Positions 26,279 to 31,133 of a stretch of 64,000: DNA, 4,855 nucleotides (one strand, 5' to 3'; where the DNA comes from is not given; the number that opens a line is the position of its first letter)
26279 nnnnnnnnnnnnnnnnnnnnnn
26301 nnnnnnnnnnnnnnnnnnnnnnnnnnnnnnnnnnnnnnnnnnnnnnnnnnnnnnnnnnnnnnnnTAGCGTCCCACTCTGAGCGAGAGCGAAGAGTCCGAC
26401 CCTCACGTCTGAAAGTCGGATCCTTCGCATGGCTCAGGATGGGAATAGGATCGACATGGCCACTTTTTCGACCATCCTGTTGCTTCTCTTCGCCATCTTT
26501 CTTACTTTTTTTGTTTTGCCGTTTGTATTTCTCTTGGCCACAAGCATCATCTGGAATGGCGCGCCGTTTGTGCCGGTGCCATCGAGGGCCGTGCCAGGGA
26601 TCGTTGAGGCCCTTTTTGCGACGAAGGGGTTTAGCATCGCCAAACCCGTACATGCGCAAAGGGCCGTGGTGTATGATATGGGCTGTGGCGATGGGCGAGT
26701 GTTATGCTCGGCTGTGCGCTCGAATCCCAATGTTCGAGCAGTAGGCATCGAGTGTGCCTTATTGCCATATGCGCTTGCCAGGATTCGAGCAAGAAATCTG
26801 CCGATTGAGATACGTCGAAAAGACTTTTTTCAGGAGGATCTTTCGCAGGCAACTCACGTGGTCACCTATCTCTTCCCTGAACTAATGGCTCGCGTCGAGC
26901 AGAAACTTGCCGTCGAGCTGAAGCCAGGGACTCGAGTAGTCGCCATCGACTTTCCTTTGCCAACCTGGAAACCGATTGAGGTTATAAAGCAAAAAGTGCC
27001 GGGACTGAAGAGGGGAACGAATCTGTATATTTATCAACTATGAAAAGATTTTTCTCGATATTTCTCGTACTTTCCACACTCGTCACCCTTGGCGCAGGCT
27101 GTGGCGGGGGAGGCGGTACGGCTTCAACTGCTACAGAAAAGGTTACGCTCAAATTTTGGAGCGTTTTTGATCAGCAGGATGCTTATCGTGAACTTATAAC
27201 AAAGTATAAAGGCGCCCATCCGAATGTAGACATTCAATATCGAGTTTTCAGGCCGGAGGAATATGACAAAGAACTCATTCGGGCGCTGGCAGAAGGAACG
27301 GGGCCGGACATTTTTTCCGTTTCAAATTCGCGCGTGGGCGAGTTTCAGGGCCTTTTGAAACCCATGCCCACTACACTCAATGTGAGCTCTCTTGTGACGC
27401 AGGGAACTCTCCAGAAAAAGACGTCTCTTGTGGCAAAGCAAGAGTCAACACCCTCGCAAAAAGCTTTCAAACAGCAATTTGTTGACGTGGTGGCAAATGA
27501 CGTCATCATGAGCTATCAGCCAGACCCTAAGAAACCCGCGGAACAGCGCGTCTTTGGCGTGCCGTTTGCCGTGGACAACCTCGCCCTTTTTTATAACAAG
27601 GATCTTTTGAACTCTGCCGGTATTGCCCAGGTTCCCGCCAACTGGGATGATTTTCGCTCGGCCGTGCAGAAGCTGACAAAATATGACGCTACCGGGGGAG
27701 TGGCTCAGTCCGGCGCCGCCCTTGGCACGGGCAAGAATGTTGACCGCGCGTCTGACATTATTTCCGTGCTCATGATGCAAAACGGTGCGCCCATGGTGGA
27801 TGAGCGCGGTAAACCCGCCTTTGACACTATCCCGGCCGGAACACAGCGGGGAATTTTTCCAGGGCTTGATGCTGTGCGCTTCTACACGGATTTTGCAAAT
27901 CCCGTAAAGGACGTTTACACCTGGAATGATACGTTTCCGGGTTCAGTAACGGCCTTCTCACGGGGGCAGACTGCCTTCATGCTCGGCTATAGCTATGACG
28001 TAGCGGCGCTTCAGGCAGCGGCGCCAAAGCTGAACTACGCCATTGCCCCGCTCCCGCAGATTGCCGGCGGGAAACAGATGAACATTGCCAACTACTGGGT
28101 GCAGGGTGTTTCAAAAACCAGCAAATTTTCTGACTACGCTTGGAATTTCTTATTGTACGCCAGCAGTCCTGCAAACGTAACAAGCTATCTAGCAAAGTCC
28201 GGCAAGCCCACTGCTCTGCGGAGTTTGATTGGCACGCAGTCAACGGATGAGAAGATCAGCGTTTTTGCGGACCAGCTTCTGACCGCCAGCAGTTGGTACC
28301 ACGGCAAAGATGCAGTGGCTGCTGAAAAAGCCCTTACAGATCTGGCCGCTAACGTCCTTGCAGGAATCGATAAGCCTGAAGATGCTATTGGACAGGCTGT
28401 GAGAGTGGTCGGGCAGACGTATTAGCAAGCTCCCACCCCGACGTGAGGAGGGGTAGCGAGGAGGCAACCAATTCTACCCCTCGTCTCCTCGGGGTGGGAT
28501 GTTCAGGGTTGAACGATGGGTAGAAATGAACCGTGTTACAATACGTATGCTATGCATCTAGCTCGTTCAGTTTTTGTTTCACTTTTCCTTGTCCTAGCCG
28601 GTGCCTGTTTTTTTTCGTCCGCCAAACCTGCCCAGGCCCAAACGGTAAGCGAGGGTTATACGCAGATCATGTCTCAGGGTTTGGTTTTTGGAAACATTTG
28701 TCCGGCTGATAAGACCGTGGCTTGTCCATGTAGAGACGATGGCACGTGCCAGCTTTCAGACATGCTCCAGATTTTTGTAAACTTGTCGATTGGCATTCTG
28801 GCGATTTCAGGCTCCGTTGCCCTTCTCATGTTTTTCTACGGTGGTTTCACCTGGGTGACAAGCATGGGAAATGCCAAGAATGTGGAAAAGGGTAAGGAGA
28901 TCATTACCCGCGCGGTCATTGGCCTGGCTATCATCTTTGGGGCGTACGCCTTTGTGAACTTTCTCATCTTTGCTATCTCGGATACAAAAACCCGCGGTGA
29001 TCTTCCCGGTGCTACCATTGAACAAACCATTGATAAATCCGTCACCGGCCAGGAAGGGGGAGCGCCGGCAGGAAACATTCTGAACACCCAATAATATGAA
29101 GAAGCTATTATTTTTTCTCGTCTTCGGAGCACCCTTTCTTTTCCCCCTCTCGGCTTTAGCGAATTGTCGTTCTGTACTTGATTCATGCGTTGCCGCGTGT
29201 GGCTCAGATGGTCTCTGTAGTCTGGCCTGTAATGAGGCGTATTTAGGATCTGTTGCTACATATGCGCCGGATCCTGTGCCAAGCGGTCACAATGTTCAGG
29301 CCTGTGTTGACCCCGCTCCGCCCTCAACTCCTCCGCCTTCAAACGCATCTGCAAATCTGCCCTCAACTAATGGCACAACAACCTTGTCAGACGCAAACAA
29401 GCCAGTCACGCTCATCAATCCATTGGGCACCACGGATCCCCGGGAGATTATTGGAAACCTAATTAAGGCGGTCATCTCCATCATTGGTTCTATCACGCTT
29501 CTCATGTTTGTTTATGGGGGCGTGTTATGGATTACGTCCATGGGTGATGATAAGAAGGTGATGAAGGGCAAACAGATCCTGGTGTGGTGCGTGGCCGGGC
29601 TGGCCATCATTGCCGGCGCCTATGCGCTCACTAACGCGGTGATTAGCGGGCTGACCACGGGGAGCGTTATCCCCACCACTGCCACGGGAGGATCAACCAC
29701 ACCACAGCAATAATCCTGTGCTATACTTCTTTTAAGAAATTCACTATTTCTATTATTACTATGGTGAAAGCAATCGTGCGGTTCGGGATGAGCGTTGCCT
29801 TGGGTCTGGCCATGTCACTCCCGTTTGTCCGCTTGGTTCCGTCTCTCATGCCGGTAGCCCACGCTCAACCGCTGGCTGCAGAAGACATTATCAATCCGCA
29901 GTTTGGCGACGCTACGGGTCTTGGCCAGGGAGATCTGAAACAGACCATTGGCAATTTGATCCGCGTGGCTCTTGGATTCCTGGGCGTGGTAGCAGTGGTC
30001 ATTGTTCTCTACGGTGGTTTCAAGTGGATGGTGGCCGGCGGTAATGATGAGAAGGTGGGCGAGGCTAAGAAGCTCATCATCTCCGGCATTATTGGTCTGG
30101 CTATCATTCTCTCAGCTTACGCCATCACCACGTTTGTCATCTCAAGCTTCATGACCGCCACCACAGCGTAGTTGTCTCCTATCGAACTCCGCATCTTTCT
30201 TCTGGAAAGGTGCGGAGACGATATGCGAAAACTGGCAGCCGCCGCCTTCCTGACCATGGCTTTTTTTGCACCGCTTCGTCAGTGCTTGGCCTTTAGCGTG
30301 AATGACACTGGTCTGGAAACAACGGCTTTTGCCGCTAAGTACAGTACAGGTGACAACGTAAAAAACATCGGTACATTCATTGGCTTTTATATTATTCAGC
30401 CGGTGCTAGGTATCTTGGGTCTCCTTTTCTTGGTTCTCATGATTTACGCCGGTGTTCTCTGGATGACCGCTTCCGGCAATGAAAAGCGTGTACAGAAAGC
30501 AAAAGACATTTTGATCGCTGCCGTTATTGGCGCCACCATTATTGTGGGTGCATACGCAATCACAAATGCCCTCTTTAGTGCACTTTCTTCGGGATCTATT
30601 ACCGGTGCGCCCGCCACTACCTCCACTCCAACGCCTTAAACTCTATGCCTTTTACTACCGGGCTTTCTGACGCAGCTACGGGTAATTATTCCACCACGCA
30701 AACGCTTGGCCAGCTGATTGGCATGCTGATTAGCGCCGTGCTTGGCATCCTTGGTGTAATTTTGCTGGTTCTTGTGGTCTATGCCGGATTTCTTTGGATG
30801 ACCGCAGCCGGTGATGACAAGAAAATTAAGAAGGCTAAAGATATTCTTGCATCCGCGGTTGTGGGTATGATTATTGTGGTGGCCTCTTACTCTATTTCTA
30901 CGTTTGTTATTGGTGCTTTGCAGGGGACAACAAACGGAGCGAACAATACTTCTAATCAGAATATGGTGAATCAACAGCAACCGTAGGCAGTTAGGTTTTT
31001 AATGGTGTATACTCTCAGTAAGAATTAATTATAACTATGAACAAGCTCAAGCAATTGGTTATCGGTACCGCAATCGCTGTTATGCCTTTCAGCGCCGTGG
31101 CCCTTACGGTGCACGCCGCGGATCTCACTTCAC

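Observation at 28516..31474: An array of six tandem TrbC/VirB2-like pilin paralogs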

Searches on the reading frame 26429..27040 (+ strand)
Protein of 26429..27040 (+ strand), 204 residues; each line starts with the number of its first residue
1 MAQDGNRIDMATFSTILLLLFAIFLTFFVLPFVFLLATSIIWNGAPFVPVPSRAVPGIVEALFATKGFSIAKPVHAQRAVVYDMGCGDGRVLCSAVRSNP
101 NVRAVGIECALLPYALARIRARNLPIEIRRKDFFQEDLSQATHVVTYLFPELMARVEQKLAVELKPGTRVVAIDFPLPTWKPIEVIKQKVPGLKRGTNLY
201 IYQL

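Call 6: search_protein_families(library=pfam, proteins=[window:26429-27040:+], max_evalue=0.01)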
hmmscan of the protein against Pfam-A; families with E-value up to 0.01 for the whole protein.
window:26429-27040:+ (204 aa): 4 families
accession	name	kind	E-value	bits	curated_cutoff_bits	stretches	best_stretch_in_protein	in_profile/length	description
PF13649.12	Methyltransf_25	-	0.00059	20.9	27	1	81-141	1-63/97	Methyltransferase domain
PF13847.12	Methyltransf_31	-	0.0034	17.5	27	1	79-137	5-67/145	Methyltransferase domain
PF24675.1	NpmA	-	0.0063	16.3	60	1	71-110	17-56/214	16S rRNA (adenine(1408)-N(1))-methyltransferase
PF02390.23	Methyltransf_4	-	0.0083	16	24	0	78-121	2-47/173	Putative methyltransferase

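Call 37: search_protein_families(library=pfam, proteins=[window:26456-27040:+], max_evalue=10)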
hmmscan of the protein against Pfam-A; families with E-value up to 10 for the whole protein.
window:26456-27040:+ (195 aa): 12 families
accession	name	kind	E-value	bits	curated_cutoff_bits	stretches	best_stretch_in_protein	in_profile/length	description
PF13649.12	Methyltransf_25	-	0.00055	21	27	1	72-132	1-63/97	Methyltransferase domain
PF13847.12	Methyltransf_31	-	0.0031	17.6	27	1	70-128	5-67/145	Methyltransferase domain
PF24675.1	NpmA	-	0.0058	16.4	60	1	62-101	17-56/214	16S rRNA (adenine(1408)-N(1))-methyltransferase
PF02390.23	Methyltransf_4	-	0.0077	16.2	24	1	69-112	2-47/173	Putative methyltransferase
PF08242.18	Methyltransf_12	-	0.011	16.9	30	1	74-131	2-65/98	Methyltransferase domain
PF23525.1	Methyltransf_36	-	0.012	15.3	27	1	63-83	35-55/268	AprA MT2-like domain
PF06286.16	Coleoptericin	-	0.035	14.7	25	1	29-97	70-139/143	Coleoptericin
PF05175.20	MTS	-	0.046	13.8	23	1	69-129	32-95/170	Methyltransferase small domain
PF08241.18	Methyltransf_11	-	0.056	14.5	21.2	1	74-126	2-53/95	Methyltransferase domain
PF07021.18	MetW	-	0.12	12.4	21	1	70-100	15-44/193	Methionine biosynthesis protein MetW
PF08123.19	DOT1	-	0.19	11.7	23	1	71-162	45-155/205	Histone methylation protein DOT1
PF05148.21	Methyltransf_8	-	0.25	11.6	27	1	68-97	72-100/219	Hypothetical methyltransferase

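Call 62: search_protein_families(library=ncbifam, proteins=[window:26456-27040:+], max_evalue=0.001)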
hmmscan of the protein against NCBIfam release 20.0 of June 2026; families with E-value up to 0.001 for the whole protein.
window:26456-27040:+ (195 aa): 5 families
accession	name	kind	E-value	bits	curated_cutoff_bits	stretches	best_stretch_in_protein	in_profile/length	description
NF041081.1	prot_lys_mtase_Arch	equivalog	9.5e-24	84.1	200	1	68-192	9-137/142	protein-lysine N-methyltransferase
NF043040.1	corrin_prot_MT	hypoth_equivalog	5.5e-05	22.7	180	1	61-120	34-95/216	corrinoid protein-associated methyltransferase CpaM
TIGR04543.1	ketoArg_3Met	equivalog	0.00011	21.4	425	1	66-102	147-183/336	2-ketoarginine methyltransferase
TIGR00740.1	TIGR00740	equivalog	0.00049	19.9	193.3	1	44-138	31-129/239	carboxy-S-adenosyl-L-methionine synthase CmoA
TIGR00091.1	TIGR00091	equivalog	0.0006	19.2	112.65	1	67-100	15-48/194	tRNA (guanosine(46)-N7)-methyltransferase TrmB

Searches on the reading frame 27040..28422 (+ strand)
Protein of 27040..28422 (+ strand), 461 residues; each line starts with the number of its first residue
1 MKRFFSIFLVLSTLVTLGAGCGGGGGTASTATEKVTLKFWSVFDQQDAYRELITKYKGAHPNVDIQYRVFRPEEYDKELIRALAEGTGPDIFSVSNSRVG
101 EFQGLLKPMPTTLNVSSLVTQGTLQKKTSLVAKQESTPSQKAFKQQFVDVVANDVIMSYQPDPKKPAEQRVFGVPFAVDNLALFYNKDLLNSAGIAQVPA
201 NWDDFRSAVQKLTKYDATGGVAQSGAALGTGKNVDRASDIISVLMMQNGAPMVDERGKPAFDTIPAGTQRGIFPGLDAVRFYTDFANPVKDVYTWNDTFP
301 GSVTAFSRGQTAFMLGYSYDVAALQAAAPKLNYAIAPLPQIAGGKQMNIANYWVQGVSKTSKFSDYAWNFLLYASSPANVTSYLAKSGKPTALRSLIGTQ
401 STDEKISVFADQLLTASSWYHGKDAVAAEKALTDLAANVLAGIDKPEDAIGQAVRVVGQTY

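Call 6: search_protein_families(library=pfam, proteins=[window:27040-28422:+], max_evalue=0.01)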
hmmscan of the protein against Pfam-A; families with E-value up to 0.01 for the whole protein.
window:27040-28422:+ (461 aa): 2 families
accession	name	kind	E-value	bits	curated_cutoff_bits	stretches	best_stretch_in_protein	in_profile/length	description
PF01547.30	SBP_bac_1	-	3.4e-27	96.7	26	1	45-379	4-305/307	Bacterial extracellular solute-binding protein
PF13416.11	SBP_bac_8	-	5.2e-23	82.7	27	1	51-394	1-263/279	Bacterial extracellular solute-binding protein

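Call 62: search_protein_families(library=ncbifam, proteins=[window:27040-28422:+], max_evalue=0.001)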
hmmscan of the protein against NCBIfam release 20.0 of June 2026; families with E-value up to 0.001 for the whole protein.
window:27040-28422:+ (461 aa): 4 families
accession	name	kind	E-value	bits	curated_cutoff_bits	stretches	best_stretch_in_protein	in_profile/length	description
NF053763.1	ABCarbgalBndGanS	equivalog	2.6e-12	46.2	700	1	167-215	134-182/420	galactooligosaccharide ABC transporter substrate-binding protein GanS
NF007011.0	PRK09474.1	equivalog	1.1e-10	40.9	291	0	28-111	24-107/396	maltose/maltodextrin ABC transporter substrate-binding protein MalE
TIGR03850.1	bind_CPR_0540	equivalog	3.3e-10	39.1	299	1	2-206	1-185/437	carbohydrate ABC transporter substrate-binding protein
NF008211.0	PRK10974.1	equivalog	0.00041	19.1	411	0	130-222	97-191/439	sn-glycerol-3-phosphate ABC transporter substrate-binding protein UgpB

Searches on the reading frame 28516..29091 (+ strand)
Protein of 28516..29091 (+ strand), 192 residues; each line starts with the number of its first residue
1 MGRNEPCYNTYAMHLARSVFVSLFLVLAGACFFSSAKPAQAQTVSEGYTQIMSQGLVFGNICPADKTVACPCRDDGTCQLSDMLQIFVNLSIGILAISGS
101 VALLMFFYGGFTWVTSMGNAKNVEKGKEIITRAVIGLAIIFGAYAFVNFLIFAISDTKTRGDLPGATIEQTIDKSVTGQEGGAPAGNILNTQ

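Call 4: search_protein_families(library=pfam, proteins=[window:28516-29091:+], max_evalue=1)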
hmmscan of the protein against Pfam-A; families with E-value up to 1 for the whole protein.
window:28516-29091:+ (192 aa): 3 families
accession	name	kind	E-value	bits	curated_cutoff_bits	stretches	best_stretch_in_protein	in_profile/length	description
PF18895.5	T4SS_pilin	-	3.6e-07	30.6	26.6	1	89-150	11-71/71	Type IV secretion system pilin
PF02300.22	Fumarate_red_C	-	0.023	15.2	24.2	1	100-151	72-122/127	Fumarate reductase subunit C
PF04956.18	TrbC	-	0.042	14.5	27.9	1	93-150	47-98/98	TrbC/VIRB2 pilin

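Call 29: search_protein_families(library=ncbifam, proteins=[window:28516-29091:+], max_evalue=1)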
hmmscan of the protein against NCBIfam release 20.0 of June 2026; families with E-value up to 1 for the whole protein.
window:28516-29091:+ (192 aa): 2 families
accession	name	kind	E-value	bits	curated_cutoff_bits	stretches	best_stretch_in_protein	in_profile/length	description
NF033218.1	anchor_AmaP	equivalog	0.13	12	55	1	90-161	12-76/166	alkaline shock response membrane anchor protein AmaP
NF045849.1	ICE_MMCAP2_0565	equivalog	0.22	11.2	40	1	91-151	14-77/80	Mbov_0395 family pilin-like conjugal transfer protein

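Call 100: search_protein_families(library=phrogs, proteins=[window:28516-29091:+], max_evalue=0.01)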
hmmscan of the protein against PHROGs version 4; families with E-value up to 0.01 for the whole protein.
window:28516-29091:+ (192 aa): 1 family
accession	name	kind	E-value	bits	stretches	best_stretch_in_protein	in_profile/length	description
phrog_33899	-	unknown function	0.0049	17.8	1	88-120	4-36/67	-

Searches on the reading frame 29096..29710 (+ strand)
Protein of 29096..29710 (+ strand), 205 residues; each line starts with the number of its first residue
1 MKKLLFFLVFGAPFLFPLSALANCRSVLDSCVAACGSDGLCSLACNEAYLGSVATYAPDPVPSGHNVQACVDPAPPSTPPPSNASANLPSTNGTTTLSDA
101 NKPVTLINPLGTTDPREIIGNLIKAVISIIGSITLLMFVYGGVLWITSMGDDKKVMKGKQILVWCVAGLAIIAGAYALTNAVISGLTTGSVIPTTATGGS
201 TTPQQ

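Call 4: search_protein_families(library=pfam, proteins=[window:29096-29710:+], max_evalue=1)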
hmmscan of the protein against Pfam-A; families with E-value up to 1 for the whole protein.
window:29096-29710:+ (205 aa): 5 families
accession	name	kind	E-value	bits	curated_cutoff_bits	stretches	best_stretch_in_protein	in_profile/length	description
PF18895.5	T4SS_pilin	-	9.5e-09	35.7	26.6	1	115-181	5-70/71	Type IV secretion system pilin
PF19607.4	DUF6112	-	0.028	14.7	25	1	112-175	13-73/88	Family of unknown function (DUF6112)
PF06273.16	eIF-4B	-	0.12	11.8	28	1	80-119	309-348/502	Plant specific eukaryotic initiation factor 4B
PF04956.18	TrbC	-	0.16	12.6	27.9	1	117-180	39-96/98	TrbC/VIRB2 pilin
PF05915.17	TMEM_230_134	-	0.16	12.5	26.8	1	127-181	48-101/119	Transmembrane proteins 230/134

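Call 29: search_protein_families(library=ncbifam, proteins=[window:29096-29710:+], max_evalue=1)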
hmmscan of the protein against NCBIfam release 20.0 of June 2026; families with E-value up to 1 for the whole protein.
window:29096-29710:+ (205 aa): 2 families
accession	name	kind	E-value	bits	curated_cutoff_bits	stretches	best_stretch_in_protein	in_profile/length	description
NF045849.1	ICE_MMCAP2_0565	equivalog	0.00071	19.2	40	1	118-184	12-78/80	Mbov_0395 family pilin-like conjugal transfer protein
NF008820.0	PRK11866.1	equivalog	0.13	11.6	402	1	146-201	89-142/287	2-oxoacid ferredoxin oxidoreductase subunit beta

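Call 100: search_protein_families(library=phrogs, proteins=[window:29096-29710:+], max_evalue=0.01)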
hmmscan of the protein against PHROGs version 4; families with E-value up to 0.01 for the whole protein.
window:29096-29710:+ (205 aa): 0 families

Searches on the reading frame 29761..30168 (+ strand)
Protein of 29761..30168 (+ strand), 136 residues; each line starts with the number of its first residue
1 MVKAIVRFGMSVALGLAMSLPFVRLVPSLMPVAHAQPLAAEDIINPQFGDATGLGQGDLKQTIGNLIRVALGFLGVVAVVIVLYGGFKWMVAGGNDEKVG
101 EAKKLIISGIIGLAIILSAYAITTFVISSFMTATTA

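Call 4: search_protein_families(library=pfam, proteins=[window:29761-30168:+], max_evalue=1)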
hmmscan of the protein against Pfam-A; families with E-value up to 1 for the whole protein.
window:29761-30168:+ (136 aa): 3 families
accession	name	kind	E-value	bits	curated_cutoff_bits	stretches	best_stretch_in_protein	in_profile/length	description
PF18895.5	T4SS_pilin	-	2.3e-10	40.8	26.6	1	58-126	4-71/71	Type IV secretion system pilin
PF05987.18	DUF898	-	0.0011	18.5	28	1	29-134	148-248/336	Bacterial protein of unknown function (DUF898)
PF19607.4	DUF6112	-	0.015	15.5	25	1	46-103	5-56/88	Family of unknown function (DUF6112)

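Call 29: search_protein_families(library=ncbifam, proteins=[window:29761-30168:+], max_evalue=1)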
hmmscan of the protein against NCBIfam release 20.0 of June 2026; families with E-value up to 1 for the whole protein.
window:29761-30168:+ (136 aa): 1 family
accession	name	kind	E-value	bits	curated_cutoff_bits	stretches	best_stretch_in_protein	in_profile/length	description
NF045849.1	ICE_MMCAP2_0565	equivalog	3.4e-08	33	40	1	59-128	9-78/80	Mbov_0395 family pilin-like conjugal transfer protein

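Call 100: search_protein_families(library=phrogs, proteins=[window:29761-30168:+], max_evalue=0.01)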
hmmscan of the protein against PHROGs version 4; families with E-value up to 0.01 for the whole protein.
window:29761-30168:+ (136 aa): 0 families

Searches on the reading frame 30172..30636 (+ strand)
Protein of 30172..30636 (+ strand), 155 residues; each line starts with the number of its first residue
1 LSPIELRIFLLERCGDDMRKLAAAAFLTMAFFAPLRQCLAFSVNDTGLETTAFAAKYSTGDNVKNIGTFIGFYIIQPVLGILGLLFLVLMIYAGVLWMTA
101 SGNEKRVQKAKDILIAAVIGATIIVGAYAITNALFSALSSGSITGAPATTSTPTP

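Call 4: search_protein_families(library=pfam, proteins=[window:30172-30636:+], max_evalue=1)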
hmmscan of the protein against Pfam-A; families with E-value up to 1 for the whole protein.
window:30172-30636:+ (155 aa): 4 families
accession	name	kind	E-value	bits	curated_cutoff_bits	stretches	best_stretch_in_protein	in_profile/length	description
PF18895.5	T4SS_pilin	-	2.4e-07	31.2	26.6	1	74-134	12-71/71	Type IV secretion system pilin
PF05545.16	FixQ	-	0.00017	21.9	29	1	75-113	6-44/49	Cbb3-type cytochrome oxidase component FixQ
PF19629.4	DUF6133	-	0.0063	17.1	27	1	98-130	12-44/65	Family of unknown function (DUF6133)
PF22571.1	LiaI-LiaF-TM_PspC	-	0.52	10.5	27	1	59-98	19-57/142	PspC transmembrane region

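Call 29: search_protein_families(library=ncbifam, proteins=[window:30223-30636:+], max_evalue=1)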
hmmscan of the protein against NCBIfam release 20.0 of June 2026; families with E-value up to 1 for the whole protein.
window:30223-30636:+ (138 aa): 1 family
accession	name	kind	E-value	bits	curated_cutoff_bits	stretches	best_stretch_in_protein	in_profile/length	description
NF045849.1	ICE_MMCAP2_0565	equivalog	6.7e-08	32.1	40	1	53-119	12-78/80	Mbov_0395 family pilin-like conjugal transfer protein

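Call 100: search_protein_families(library=phrogs, proteins=[window:30223-30636:+], max_evalue=0.01)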
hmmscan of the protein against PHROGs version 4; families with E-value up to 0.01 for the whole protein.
window:30223-30636:+ (138 aa): 0 families

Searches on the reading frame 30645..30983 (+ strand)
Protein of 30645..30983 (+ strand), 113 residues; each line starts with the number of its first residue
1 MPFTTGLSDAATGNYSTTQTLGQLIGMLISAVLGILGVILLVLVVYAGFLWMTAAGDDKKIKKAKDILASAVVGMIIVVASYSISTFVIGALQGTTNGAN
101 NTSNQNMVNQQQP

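Call 4: search_protein_families(library=pfam, proteins=[window:30645-30983:+], max_evalue=1)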
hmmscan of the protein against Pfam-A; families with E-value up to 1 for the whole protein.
window:30645-30983:+ (113 aa): 12 families
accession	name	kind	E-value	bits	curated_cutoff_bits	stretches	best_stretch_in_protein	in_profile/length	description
PF18895.5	T4SS_pilin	-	8.2e-10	39.1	26.6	1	18-88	2-71/71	Type IV secretion system pilin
PF14264.12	Glucos_trans_II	-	0.0054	16.3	30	1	42-104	145-211/317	Glucosyl transferase GtrII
PF05987.18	DUF898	-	0.0095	15.5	28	1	14-87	170-244/336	Bacterial protein of unknown function (DUF898)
PF02417.20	Chromate_transp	-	0.012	16.1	28.6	1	20-82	62-125/166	Chromate transporter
PF10320.15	7TM_GPCR_Srsx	-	0.042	13.7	24.1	1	37-93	155-211/257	Serpentine type 7TM GPCR chemoreceptor Srsx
PF07441.16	BofA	-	0.057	14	26.1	1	25-44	53-72/75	SigmaK-factor processing regulatory protein BofA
PF01127.27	Sdh_cyt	-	0.08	13.5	25.8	1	21-79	13-75/122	Succinate dehydrogenase/Fumarate reductase transmembrane subunit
PF02300.22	Fumarate_red_C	-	0.12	12.9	24.2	1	23-89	57-123/127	Fumarate reductase subunit C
PF07690.21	MFS_1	-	0.15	11.4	33.4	1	10-53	121-174/347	Major Facilitator Superfamily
PF12911.12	OppC_N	-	0.17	12.3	23.9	0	31-50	16-36/53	N-terminal TM domain of oligopeptide transport permease C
PF17231.7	DUF5305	-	0.18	11.7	29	1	17-67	108-155/217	Family of unknown function (DUF5305)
PF20040.4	DUF6442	-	0.21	12.3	25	0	44-81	57-93/102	Family of unknown function (DUF6442)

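Call 29: search_protein_families(library=ncbifam, proteins=[window:30645-30983:+], max_evalue=1)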
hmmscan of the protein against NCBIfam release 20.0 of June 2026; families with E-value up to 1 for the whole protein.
window:30645-30983:+ (113 aa): 5 families
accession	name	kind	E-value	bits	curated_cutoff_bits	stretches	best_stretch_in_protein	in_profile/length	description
NF045849.1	ICE_MMCAP2_0565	equivalog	1.5e-12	47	40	1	18-91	6-79/80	Mbov_0395 family pilin-like conjugal transfer protein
NF045890.1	conj_pls20_p028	equivalog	0.0011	17.9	150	1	25-106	58-134/377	pLS20_p028 family conjugation system transmembrane protein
TIGR03943.1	TIGR03943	equivalog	0.0091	15.4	88.8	1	18-111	2-97/221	TIGR03943 family putative permease subunit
NF045939.1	MHJ_0274_fam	hypoth_equivalog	0.01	15.6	80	1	33-69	4-40/165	MHJ_0274 family protein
NF058573.1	AntiSigRsiO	equivalog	0.041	14.3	200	1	36-78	74-113/128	acid stress-sensitive anti sigma factor RsiO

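Call 100: search_protein_families(library=phrogs, proteins=[window:30645-30983:+], max_evalue=0.01)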
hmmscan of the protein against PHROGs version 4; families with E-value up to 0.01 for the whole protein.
window:30645-30983:+ (113 aa): 2 families
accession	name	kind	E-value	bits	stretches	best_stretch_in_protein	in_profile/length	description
phrog_12739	-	moron, auxiliary metabolic gene and host takeover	0.0057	18.2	1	24-92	8-77/133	membrane protein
phrog_12319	-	unknown function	0.0069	17.2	1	66-104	5-42/61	-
